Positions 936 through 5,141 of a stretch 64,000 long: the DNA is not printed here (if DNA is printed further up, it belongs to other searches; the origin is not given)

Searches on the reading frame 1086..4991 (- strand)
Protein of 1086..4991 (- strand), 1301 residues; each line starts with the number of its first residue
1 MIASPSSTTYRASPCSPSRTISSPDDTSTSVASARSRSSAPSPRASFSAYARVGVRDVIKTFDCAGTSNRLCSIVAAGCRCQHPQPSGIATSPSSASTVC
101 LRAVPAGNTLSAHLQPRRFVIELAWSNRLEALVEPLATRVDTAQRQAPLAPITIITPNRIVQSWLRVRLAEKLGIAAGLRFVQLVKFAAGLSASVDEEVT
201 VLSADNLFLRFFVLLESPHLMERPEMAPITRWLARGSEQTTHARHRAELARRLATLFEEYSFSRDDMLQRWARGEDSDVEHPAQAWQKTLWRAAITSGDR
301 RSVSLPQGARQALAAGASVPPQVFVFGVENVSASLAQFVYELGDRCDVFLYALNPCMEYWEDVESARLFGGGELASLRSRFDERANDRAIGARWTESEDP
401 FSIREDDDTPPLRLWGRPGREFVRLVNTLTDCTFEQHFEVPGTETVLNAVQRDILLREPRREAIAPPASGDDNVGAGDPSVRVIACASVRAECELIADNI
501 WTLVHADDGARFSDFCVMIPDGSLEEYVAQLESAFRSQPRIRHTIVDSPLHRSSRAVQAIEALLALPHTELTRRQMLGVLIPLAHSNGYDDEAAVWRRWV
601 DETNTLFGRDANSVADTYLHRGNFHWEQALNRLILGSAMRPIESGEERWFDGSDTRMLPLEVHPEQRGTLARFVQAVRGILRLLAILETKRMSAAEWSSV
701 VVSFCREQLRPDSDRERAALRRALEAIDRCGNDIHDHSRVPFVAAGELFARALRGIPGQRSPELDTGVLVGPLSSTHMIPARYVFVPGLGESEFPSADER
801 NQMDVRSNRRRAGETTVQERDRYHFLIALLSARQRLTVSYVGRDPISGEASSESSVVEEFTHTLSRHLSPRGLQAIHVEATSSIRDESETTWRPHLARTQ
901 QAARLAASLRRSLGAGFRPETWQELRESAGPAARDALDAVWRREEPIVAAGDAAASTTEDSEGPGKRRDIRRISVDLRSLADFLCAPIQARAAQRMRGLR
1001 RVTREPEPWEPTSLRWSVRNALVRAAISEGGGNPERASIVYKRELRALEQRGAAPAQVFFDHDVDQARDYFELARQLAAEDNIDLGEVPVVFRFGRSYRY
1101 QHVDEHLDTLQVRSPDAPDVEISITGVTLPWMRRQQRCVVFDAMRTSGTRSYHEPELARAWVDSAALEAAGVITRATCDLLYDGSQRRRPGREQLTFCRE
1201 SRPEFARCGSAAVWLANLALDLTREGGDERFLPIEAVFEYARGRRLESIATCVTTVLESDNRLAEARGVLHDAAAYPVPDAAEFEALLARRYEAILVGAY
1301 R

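Call 57: search_protein_families(library=pfam, proteins=[window:1086-4991:-], max_evalue=0.00001)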
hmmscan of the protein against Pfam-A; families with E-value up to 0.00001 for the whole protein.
window:1086-4991:- (1301 aa): 1 family
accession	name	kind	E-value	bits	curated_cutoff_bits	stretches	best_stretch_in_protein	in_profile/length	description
PF04257.20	Exonuc_V_gamma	-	5.9e-53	180.5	25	1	123-455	3-312/314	Exodeoxyribonuclease V, gamma subunit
